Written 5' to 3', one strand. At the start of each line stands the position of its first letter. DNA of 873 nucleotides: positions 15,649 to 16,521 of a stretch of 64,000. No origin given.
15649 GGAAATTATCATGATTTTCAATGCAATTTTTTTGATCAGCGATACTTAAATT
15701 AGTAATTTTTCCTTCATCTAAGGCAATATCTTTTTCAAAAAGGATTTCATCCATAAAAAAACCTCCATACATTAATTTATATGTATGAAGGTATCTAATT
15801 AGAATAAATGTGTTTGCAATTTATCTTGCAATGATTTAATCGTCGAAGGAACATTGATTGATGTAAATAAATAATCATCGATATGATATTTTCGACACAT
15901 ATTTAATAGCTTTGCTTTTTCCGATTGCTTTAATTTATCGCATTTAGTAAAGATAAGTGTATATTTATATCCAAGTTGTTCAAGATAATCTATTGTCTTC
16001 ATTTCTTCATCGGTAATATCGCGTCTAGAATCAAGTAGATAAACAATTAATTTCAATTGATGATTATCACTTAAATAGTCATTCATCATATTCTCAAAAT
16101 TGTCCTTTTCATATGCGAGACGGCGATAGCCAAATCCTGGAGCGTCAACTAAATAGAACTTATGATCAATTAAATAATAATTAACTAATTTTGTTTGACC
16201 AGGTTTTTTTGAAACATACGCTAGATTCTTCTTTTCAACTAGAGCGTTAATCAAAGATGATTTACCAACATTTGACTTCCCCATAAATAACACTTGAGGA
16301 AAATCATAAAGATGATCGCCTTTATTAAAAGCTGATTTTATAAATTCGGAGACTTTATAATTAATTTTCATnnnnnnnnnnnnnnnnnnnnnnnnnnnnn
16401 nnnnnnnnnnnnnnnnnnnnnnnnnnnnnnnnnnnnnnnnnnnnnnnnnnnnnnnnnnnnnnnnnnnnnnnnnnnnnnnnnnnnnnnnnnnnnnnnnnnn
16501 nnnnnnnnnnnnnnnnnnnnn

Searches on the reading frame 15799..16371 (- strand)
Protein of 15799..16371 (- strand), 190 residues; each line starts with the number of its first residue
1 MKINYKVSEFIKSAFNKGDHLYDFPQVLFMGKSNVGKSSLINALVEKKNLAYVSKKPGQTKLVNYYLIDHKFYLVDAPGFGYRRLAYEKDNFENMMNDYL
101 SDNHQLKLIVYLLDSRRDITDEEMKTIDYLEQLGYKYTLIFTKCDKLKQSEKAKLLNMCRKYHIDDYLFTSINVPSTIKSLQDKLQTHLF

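Call 49: search_protein_families(library=pfam, proteins=[window:15799-16371:-], max_evalue=0.0001)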
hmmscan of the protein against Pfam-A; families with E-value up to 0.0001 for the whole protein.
window:15799-16371:- (190 aa): 6 families
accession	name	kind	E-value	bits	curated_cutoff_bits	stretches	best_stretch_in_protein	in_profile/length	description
PF01926.29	MMR_HSR1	-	1.9e-21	76.7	21.9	1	26-143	1-113/113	50S ribosome-binding GTPase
PF03193.22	RsgA_GTPase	-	5.3e-11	43.1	30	1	26-81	108-169/174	RsgA GTPase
PF02421.24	FeoB_N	-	1e-07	32.1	27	1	27-150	3-121/156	Ferrous iron transport protein B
PF09439.16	SRPRB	-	1.1e-06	28.6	25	1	25-118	4-85/178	Signal recognition particle receptor beta subunit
PF00350.29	Dynamin_N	-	2.8e-06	27.9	27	0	27-50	1-24/168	Dynamin family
PF04548.22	AIG1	-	9.1e-06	25.6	27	1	27-152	3-134/212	AIG1 family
